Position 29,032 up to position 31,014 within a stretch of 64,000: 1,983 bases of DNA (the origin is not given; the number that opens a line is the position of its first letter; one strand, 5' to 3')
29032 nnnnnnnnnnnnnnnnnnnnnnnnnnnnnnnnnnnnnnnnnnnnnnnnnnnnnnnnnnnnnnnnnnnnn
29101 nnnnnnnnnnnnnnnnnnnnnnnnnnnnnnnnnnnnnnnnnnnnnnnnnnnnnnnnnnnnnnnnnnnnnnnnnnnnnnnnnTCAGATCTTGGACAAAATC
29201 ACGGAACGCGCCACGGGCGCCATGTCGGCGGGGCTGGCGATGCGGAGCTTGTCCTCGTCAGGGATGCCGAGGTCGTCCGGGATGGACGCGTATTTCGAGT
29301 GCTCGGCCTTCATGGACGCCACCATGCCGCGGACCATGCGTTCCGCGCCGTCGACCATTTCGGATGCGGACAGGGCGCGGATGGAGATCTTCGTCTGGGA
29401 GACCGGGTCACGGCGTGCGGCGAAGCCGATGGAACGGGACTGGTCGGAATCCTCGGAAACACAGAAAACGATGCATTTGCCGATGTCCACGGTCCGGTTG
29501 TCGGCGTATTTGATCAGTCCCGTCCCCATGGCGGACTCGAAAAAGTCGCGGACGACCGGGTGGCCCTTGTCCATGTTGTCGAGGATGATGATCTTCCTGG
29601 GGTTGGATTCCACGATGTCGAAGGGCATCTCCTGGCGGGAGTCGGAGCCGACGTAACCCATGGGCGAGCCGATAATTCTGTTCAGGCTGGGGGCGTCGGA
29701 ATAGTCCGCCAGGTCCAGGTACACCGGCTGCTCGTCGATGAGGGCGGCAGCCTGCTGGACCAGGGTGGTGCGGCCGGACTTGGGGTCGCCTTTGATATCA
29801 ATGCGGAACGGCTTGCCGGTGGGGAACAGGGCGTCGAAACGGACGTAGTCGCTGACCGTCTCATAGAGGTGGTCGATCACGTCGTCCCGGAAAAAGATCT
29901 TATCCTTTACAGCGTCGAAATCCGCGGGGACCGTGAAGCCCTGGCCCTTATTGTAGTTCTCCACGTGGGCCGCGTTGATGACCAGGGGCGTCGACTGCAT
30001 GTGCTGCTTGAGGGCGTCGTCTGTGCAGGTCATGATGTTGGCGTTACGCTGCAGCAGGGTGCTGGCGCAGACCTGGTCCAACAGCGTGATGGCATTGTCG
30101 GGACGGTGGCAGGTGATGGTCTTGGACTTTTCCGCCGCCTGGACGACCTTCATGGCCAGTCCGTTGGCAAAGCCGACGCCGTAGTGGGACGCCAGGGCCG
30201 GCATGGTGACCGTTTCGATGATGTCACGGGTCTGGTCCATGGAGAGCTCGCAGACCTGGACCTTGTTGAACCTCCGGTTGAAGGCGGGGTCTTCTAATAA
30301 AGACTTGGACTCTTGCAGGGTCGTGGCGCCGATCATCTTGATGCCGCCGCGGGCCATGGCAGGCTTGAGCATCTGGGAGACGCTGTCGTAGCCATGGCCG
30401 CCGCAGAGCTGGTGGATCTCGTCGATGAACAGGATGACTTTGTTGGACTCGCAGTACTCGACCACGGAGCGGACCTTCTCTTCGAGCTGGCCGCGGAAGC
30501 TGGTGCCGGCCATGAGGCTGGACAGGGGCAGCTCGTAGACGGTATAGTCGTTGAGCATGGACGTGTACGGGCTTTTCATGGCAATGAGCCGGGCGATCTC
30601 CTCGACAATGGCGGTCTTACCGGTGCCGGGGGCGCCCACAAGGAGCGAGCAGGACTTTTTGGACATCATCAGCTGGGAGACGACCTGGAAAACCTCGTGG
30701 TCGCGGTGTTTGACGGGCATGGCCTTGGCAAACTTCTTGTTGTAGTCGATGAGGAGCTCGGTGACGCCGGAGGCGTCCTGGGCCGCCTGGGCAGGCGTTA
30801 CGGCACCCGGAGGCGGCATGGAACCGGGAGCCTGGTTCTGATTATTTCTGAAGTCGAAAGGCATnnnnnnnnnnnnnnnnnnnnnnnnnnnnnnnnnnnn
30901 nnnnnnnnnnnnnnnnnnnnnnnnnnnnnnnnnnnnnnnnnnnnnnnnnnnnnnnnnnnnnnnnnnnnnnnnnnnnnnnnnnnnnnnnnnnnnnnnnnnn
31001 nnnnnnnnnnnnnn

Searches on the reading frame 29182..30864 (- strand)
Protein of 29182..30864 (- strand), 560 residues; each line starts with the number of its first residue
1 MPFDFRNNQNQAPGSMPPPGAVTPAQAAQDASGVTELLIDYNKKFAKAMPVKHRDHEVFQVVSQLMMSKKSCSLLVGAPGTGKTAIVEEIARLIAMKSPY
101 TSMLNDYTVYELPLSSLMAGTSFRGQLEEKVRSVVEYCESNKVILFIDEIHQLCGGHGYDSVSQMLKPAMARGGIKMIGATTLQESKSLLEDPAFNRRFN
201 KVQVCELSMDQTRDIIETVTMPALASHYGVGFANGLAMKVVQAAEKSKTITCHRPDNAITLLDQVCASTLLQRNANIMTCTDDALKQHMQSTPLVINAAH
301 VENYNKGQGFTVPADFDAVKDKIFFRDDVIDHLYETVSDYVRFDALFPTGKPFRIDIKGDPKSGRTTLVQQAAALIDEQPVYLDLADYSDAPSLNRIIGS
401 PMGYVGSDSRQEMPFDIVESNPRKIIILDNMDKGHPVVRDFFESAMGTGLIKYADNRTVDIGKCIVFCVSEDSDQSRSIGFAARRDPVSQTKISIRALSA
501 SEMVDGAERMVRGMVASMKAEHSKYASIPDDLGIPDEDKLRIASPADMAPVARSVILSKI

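Call 75: search_protein_families(library=phrogs, proteins=[window:29182-30864:-], max_evalue=0.00001)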
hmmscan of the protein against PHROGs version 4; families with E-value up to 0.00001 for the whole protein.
window:29182-30864:- (560 aa): 4 families
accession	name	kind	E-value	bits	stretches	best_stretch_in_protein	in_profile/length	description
phrog_4871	-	other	9.4e-65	220.4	1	32-467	176-613/764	ATP-dependent protease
phrog_3757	-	unknown function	1e-08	36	1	53-150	113-193/367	-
phrog_168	-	DNA, RNA and nucleotide metabolism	7.5e-07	30.1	0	72-153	45-112/314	clamp loader of DNA polymerase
phrog_5846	-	DNA, RNA and nucleotide metabolism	8.3e-06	26.3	0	63-218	29-164/380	clamp loader of DNA polymerase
